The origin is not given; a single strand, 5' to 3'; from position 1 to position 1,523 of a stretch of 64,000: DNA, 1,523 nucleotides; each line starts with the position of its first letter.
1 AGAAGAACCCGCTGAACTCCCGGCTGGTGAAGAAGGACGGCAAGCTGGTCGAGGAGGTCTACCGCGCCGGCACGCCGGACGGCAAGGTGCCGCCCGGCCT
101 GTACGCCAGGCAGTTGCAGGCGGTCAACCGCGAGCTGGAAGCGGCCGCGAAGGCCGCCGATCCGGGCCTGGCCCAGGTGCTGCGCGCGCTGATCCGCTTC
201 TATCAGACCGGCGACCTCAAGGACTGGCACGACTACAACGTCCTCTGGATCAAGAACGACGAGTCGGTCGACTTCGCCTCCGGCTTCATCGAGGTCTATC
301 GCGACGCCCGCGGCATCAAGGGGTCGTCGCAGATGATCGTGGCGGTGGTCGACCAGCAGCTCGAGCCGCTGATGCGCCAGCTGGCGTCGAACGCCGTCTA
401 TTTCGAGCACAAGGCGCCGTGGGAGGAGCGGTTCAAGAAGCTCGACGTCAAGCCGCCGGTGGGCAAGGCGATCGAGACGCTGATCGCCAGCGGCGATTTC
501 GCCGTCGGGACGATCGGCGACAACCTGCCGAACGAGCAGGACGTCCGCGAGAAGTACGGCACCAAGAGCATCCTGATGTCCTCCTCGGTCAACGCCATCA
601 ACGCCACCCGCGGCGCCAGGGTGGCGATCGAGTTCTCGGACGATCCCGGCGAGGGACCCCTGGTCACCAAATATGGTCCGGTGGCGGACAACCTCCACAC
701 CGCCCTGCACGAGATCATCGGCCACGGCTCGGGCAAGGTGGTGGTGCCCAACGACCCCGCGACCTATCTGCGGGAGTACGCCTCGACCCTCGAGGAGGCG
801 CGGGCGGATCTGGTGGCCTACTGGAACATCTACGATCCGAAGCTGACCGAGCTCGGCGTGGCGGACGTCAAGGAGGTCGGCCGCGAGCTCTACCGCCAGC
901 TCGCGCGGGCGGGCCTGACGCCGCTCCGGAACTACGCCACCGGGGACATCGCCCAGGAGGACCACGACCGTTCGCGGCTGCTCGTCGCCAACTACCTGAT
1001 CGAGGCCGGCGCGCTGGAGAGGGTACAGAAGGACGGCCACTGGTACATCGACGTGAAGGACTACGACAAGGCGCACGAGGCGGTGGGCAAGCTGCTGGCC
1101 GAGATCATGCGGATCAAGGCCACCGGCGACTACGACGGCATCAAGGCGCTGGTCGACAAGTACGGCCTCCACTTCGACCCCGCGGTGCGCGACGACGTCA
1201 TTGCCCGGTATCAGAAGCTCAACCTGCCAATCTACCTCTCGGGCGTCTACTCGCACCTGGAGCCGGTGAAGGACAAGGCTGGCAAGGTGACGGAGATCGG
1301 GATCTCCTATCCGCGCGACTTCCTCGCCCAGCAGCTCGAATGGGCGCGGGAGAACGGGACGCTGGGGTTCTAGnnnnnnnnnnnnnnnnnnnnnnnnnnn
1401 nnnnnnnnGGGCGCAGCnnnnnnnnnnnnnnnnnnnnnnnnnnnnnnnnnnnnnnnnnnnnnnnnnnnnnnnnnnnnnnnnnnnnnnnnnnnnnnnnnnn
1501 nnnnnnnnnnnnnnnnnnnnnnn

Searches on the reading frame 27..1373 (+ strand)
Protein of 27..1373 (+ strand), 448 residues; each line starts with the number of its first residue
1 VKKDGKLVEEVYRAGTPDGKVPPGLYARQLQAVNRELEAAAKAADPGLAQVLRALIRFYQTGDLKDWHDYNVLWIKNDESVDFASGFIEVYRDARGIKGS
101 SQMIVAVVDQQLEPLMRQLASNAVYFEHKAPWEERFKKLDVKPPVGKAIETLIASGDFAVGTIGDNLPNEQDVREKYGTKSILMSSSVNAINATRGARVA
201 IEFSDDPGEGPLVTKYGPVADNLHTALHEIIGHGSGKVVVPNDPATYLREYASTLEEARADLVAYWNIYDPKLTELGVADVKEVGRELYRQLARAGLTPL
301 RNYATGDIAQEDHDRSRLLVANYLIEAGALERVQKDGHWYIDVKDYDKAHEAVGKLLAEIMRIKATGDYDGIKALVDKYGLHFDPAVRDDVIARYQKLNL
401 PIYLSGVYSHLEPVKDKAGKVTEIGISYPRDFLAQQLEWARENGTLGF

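Call 11: search_protein_families(library=pfam, proteins=[window:27-1373:+], max_evalue=0.00001)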
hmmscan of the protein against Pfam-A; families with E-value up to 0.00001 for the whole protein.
window:27-1373:+ (448 aa): 1 family
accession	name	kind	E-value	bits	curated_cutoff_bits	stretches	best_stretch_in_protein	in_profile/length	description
PF03571.21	Peptidase_M49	-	3.7e-42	144.9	21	2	22-245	97-315/548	Peptidase family M49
